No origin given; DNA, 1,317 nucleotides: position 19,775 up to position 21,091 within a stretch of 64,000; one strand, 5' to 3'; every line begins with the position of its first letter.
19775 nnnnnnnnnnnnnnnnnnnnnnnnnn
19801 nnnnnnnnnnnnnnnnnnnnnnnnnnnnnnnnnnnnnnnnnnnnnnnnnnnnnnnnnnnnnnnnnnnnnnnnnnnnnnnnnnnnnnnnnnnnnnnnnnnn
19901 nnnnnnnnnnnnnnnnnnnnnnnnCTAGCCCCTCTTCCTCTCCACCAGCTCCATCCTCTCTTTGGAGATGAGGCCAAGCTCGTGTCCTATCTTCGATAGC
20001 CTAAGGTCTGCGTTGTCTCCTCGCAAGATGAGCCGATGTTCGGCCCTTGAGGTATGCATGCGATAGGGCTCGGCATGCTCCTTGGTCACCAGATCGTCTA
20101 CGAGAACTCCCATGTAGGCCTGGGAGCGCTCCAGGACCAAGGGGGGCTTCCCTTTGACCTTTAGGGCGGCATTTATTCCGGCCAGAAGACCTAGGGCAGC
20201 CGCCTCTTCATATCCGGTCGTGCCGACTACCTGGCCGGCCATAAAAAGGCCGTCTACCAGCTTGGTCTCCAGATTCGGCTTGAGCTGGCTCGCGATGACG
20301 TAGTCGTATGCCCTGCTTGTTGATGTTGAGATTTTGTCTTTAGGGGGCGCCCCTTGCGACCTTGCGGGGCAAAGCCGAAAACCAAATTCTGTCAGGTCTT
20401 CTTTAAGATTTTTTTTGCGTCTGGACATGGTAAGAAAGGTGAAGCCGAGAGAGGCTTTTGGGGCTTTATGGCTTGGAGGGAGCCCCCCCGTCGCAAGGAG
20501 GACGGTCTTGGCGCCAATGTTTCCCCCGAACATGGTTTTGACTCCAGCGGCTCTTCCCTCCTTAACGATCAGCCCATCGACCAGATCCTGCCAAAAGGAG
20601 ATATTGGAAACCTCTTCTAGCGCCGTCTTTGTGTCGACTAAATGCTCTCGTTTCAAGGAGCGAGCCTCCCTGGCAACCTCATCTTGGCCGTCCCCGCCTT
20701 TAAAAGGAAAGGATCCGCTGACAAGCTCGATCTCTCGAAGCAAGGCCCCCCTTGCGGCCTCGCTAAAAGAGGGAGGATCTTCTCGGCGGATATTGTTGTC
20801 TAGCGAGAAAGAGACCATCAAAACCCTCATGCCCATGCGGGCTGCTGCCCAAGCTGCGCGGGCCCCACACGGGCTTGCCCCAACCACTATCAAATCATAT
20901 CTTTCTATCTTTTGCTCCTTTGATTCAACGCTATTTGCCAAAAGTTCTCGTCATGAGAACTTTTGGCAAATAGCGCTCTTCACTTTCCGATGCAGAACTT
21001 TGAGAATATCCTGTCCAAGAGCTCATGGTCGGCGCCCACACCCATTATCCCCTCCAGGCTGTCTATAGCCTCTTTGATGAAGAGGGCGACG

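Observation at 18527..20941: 379-bp near-identical segment of mnmG duplicated immediately upstream of mnmG, forming a chimeric degenerate MnmG-like ORF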

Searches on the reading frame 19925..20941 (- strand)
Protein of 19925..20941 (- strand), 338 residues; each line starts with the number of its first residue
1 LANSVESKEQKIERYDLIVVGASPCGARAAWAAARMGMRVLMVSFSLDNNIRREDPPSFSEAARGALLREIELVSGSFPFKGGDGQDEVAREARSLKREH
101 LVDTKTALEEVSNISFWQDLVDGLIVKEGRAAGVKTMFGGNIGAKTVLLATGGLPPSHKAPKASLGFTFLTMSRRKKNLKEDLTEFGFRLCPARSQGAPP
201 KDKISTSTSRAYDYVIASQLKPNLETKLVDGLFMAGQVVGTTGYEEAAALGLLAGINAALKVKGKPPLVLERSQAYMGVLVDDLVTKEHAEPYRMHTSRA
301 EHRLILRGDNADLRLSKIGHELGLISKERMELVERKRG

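Call 5: search_protein_families(library=pfam, proteins=[window:19925-20941:-], max_evalue=1)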
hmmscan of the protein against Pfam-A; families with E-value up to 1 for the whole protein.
window:19925-20941:- (338 aa): 7 families
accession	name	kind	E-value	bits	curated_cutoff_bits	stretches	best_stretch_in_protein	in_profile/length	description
PF01134.28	GIDA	-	6.3e-37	128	22.1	2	211-265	336-390/391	Glucose inhibited division protein A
PF07992.20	Pyr_redox_2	-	1.2e-06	28.6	26.1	1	15-183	1-140/291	Pyridine nucleotide-disulphide oxidoreductase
PF12831.13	FAD_oxidored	-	3.4e-05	23.8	27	1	16-44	1-29/416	FAD dependent oxidoreductase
PF03486.20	HI0933_like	-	0.0026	17.7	50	0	16-43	2-29/244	HI0933-like protein Rossmann domain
PF00890.30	FAD_binding_2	-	0.03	14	20.4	0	16-44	1-29/414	FAD binding domain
PF01946.23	Thi4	-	0.095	12.4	26.2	1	10-44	13-48/235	Thi4 family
PF13450.12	NAD_binding_8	-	0.16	12.7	21.9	1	19-42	1-24/68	NAD(P)-binding Rossmann-like domain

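Call 8: find_encoding_contigs(protein=window:19925-20941:-, flank=6000, max_places=10)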
Protein window:19925-20941:- (338 aa): no gene with exactly this product is on record in the collection.

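Call 16: list_cluster_members(proteins=[P0001, window:19925-20941:-, window:20980-22362:-])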
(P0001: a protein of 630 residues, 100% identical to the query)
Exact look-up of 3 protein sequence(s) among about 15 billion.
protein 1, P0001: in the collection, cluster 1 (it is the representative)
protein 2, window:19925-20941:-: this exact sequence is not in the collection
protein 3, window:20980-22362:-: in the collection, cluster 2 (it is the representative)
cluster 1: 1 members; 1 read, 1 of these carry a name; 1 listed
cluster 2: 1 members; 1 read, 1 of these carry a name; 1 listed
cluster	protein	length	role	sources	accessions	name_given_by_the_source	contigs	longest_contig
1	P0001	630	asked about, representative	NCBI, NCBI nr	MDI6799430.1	MAG: tRNA uridine-5-carboxymethylaminomethyl(34) synthesis enzyme MnmG [Actinomycetota ... | tRNA uridine-5-carboxymethylaminomethyl(34) synthesis enzyme MnmG [Actinomycetota ...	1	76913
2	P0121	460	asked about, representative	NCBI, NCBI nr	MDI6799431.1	MAG: tRNA uridine-5-carboxymethylaminomethyl(34) synthesis GTPase MnmE [Actinomycetota ... | tRNA uridine-5-carboxymethylaminomethyl(34) synthesis GTPase MnmE [Actinomycetota ...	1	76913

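Call 35: search_protein_families(library=ncbifam, proteins=[window:19925-20941:-], max_evalue=0.001)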
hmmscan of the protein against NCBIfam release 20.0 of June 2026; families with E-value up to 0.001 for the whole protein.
window:19925-20941:- (338 aa): 10 families
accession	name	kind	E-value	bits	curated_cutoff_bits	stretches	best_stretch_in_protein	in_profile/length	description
TIGR00136.1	mnmG_gidA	equivalog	2.4e-72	244.2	524.85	2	212-336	339-463/616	tRNA uridine-5-carboxymethylaminomethyl(34) synthesis enzyme MnmG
TIGR00137.1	gid_trmFO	equivalog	2.7e-14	52.8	428.65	1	219-291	319-390/433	FADH(2)-oxidizing methylenetetrahydrofolate--tRNA-(uracil(54)-C(5))-methyltransferase TrmFO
NF003739.0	PRK05335.1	equivalog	5.5e-14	51.8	262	1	219-289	322-393/441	methylenetetrahydrofolate--tRNA-(uracil(54)-C(5))-methyltransferase (FADH(2)-oxidizing) TrmFO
TIGR03140.1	AhpF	equivalog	5.2e-06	25.3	502.9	1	4-44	202-242/515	alkyl hydroperoxide reductase subunit F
TIGR02032.1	GG-red-SF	subfamily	0.00013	21.7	158.8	1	15-43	1-29/297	geranylgeranyl reductase family protein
NF003585.0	PRK05249.1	equivalog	0.00017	20.3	465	1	12-43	4-35/464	Si-specific NAD(P)(+) transhydrogenase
NF006130.0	PRK08274.1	equivalog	0.00036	19.5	369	0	13-44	4-35/467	FAD-dependent tricarballylate dehydrogenase TcuA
NF005866.0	PRK07803.1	equivalog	0.00056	18.2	819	0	10-47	4-41/631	fumarate reductase/succinate dehydrogenase flavoprotein subunit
NF008425.0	PRK11259.1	equivalog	0.00097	18.2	257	0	13-43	3-33/377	N-methyl-L-tryptophan oxidase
TIGR01372.1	soxA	subfamily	0.00098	17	1164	0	11-43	165-197/996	sarcosine oxidase subunit alpha family protein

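Call 64: predict_structure(alignment_id=A2)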
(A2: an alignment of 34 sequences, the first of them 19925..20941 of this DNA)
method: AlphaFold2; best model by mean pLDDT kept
length: 338 residues; sequences in the alignment: 34
mean_pLDDT: 70.0   pTM: 0.76
mean pLDDT of the five models: 70.0, 69.6, 69.2, 68.8, 67.4
residues with pLDDT >= 90: 116; 70-90: 80; 50-70: 51; < 50: 91
segments of 3 or more residues with pLDDT < 50: 52-63, 80-93, 153-213, 296-299
pLDDT, mean of each block of 10 residues (from residue 1): 59 85 90 97 81 46 62 69 41 56 85 94 92 93 96 38 31 31 24 26 30 62 92 87 80 97 96 83 75 51 63 89 93 91
secondary structure, 60 per line:
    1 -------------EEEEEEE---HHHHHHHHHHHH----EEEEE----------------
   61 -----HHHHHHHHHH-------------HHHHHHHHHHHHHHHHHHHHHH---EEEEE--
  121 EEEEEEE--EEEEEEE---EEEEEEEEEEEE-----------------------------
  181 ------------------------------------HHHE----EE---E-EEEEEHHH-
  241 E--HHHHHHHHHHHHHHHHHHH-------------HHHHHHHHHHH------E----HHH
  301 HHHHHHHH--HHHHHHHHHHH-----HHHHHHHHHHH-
elements in order: E14-20 H24-35 E40-44 H66-75 H89-110 E114-118 E121-127 E130-136 E140-151 E232-236 H244-262 H276-286 H298-308 H311-321 H327-337

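Call 66: fold_search(model_id=the predicted structure, library=pdb)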
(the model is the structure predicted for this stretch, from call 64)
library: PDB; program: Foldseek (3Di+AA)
matches with E <= 10: 1930; with E <= 0.001: 793
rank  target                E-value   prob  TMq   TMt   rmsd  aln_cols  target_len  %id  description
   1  2zxi_B                7.0e-23  1.00  0.68  0.39  13.7       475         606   25  Structure of Aquifex aeolicus GidA in the form II crystal (released 2009-05-19)
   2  2zxi_C                7.0e-23  1.00  0.68  0.40  14.2       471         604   26  Structure of Aquifex aeolicus GidA in the form II crystal (released 2009-05-19)
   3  3ces_D                7.4e-23  1.00  0.66  0.45  12.9       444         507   29  Crystal Structure of E.coli MnmG (GidA), a Highly-Conserved tRNA Modifying Enzyme (released 2009-03-03)
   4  3ces_B                1.2e-22  1.00  0.66  0.44  12.9       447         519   29  Crystal Structure of E.coli MnmG (GidA), a Highly-Conserved tRNA Modifying Enzyme (released 2009-03-03)
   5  2zxi_D                1.5e-22  1.00  0.69  0.40  13.7       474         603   26  Structure of Aquifex aeolicus GidA in the form II crystal (released 2009-05-19)
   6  2zxi_A                1.8e-22  1.00  0.69  0.40  15.7       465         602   26  Structure of Aquifex aeolicus GidA in the form II crystal (released 2009-05-19)
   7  9hip_D                2.5e-22  1.00  0.69  0.47  11.1       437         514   30  MnmE-MnmG a2b2 complex (released 2025-08-27)
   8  9hiq_C                4.8e-22  1.00  0.71  0.40  12.9       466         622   28  MnmE-MnmG a4b2 complex (released 2025-08-27)
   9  9hip_C                6.1e-22  1.00  0.70  0.40  12.9       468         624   29  MnmE-MnmG a2b2 complex (released 2025-08-27)
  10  3cp2                  7.7e-22  1.00  0.66  0.46  13.9       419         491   31  Crystal structure of GidA from E. coli (released 2008-06-24)
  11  2zxh_A                1.5e-21  1.00  0.69  0.40  13.0       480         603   25  Structure of Aquifex aeolicus GidA in the form I crystal (released 2009-05-19)
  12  8zu0_A                1.5e-21  1.00  0.69  0.43  11.2       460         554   28  CryoEM structure of a tRNA uridine 5-carboxymethylaminomethyl modification enzyme GidA (released 2025-06-18)
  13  3cp8_A                1.9e-21  1.00  0.68  0.39  13.8       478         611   27  Crystal structure of GidA from Chlorobium tepidum (released 2008-06-24)
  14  2zxh_B                2.6e-21  1.00  0.69  0.40  14.2       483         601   25  Structure of Aquifex aeolicus GidA in the form I crystal (released 2009-05-19)
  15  3g05_B                3.7e-21  1.00  0.66  0.44  12.6       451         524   28  Crystal structure of N-terminal domain (2-550) of E.coli MnmG (released 2009-10-20)
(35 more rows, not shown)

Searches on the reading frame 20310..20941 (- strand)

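Call 5: search_protein_families(library=pfam, proteins=[window:20310-20941:-], max_evalue=1)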
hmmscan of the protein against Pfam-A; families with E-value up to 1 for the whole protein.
window:20310-20941:- (210 aa): 10 families
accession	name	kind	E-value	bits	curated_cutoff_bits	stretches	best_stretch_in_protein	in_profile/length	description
PF01134.28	GIDA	-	3.5e-15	56.4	22.1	1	16-153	1-150/391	Glucose inhibited division protein A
PF07992.20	Pyr_redox_2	-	1.1e-06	28.7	26.1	1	15-183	1-140/291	Pyridine nucleotide-disulphide oxidoreductase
PF12831.13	FAD_oxidored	-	2.1e-05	24.5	27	1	16-44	1-29/416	FAD dependent oxidoreductase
PF00890.30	FAD_binding_2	-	0.017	14.8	20.4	1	16-44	1-29/414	FAD binding domain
PF03486.20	HI0933_like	-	0.036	14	50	0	16-43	2-29/244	HI0933-like protein Rossmann domain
PF01946.23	Thi4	-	0.063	12.9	26.2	1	10-44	13-48/235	Thi4 family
PF02826.25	2-Hacid_dh_C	-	0.09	12.6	25.1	1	9-76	31-97/178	D-isomer specific 2-hydroxyacid dehydrogenase, NAD binding domain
PF13450.12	NAD_binding_8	-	0.15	12.8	21.9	1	19-42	1-24/68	NAD(P)-binding Rossmann-like domain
PF01494.25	FAD_binding_3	-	0.24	11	22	1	15-43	2-30/349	FAD binding domain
PF13738.12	Pyr_redox_3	-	0.24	11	30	1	11-44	161-194/305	Pyridine nucleotide-disulphide oxidoreductase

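Call 9: find_homologous_proteins(query=window:20310-20941:-, max_evalue=0.001)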
Query window:20310-20941:-: 869 candidates shared short words with the query, none scored E <= 0.001.

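Call 21: search_protein_representatives(protein=window:20310-20941:-)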
Query: 210 residues. Proteins with E-value up to 0.001 (for the whole library): 687; up to 1e-10: 16; up to 1e-30: 1. The best 150 are listed.
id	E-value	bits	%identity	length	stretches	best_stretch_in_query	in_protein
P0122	1.2e-51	192.1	70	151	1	67-208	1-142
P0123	4.0e-14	69.6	32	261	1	12-192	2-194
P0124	1.8e-13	67.5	36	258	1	10-153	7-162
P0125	2.0e-12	64.1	33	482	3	13-77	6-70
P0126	4.6e-12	62.9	37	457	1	13-153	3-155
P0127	5.6e-12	62.6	36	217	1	8-152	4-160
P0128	7.3e-12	62.2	33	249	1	14-153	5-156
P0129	1.0e-11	61.8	31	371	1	13-202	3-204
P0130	1.3e-11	61.4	33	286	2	12-82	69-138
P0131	2.1e-11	60.8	33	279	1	14-154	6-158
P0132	2.4e-11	60.6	35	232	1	13-153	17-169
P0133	2.4e-11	60.6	33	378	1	14-152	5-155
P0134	6.1e-11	59.2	35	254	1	14-152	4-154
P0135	6.4e-11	59.2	33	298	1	14-152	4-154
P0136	7.5e-11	58.9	29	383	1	4-152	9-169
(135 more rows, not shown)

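Call 24: find_encoding_contigs(protein=P0122, flank=10000, max_places=6)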
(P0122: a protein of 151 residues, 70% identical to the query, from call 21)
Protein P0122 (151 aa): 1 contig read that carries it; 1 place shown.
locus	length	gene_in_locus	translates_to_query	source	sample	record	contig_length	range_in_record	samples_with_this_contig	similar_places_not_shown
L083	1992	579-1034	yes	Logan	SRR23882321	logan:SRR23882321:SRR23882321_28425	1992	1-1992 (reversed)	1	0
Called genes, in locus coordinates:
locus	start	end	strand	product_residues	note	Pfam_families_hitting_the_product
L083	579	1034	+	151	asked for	-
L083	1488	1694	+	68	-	-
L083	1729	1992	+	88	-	?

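Call 34: find_related_loci(query=window:20310-20941:-, collection=metagenome_contigs, flank=6000)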
Query window:20310-20941:- (210 aa) in metagenome_contigs; peptide patterns used: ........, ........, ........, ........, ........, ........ (x = any residue, [..] = any of these).
526 stretches matched a pattern, but none encodes a relative of the query by tblastn (E <= 1e-3).

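Call 39: find_encoding_contigs(protein=P0126, flank=4000, max_places=2)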
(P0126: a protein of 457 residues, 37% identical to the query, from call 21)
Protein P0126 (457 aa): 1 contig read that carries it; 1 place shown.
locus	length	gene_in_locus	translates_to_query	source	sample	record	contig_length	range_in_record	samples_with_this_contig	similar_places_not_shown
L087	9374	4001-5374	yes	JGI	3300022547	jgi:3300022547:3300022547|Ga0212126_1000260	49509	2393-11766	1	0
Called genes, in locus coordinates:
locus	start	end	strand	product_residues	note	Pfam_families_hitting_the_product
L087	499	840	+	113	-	PF00825:Ribonuclease_P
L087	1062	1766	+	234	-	PF02096:60KD_IMP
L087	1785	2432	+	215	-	PF14804:Jag_N, PF13083:KH_KhpA-B, PF01424:R3H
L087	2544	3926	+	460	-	PF10396:TrmE_N, PF12631:MnmE_helical, PF00025:Arf (weak), PF00350:Dynamin_N (faint), PF01926:MMR_HSR1, PF02421:FeoB_N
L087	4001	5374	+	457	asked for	PF01134:GIDA, PF03486:HI0933_like (faint), PF07992:Pyr_redox_2 (weak), PF12831:FAD_oxidored (weak)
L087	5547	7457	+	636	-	PF00890:FAD_binding_2 (faint), PF01134:GIDA, PF01266:DAO (faint), PF07992:Pyr_redox_2 (weak), PF12831:FAD_oxidored, PF21680:GIDA_C_1st, PF13932:SAM_GIDA_C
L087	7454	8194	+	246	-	PF02527:GidB, PF13847:Methyltransf_31 (weak)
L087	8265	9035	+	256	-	PF00142:Fer4_NifH, PF01656:CbiA, PF02374:ArsA_ATPase (weak), PF06564:CBP_BcsQ, PF09140:MipZ (weak), PF10609:ParA, PF13614:AAA_31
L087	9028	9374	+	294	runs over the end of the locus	PF02195:ParB_N, PF17762:HTH_ParB, PF23552:ParB_C (weak)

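Call 40: find_encoding_contigs(protein=P0129, flank=4000, max_places=2)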
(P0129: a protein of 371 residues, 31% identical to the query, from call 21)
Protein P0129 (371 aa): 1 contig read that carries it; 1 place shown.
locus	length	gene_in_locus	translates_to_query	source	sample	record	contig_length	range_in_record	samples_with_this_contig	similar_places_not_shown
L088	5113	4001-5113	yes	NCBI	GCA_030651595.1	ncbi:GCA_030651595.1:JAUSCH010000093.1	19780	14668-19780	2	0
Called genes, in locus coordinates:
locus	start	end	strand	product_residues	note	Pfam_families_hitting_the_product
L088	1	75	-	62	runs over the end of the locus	-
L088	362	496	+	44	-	PF00468:Ribosomal_L34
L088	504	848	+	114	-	PF00825:Ribonuclease_P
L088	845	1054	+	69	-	PF01809:YidD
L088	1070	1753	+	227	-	PF02096:60KD_IMP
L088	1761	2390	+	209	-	PF14804:Jag_N, PF13083:KH_KhpA-B, PF01424:R3H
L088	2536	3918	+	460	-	PF10396:TrmE_N, PF00350:Dynamin_N (faint), PF12631:MnmE_helical, PF03193:RsgA_GTPase (faint), PF00025:Arf (weak), PF01926:MMR_HSR1, PF02421:FeoB_N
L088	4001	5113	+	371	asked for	PF01134:GIDA, PF03486:HI0933_like (faint), PF07992:Pyr_redox_2 (faint), PF12831:FAD_oxidored (weak)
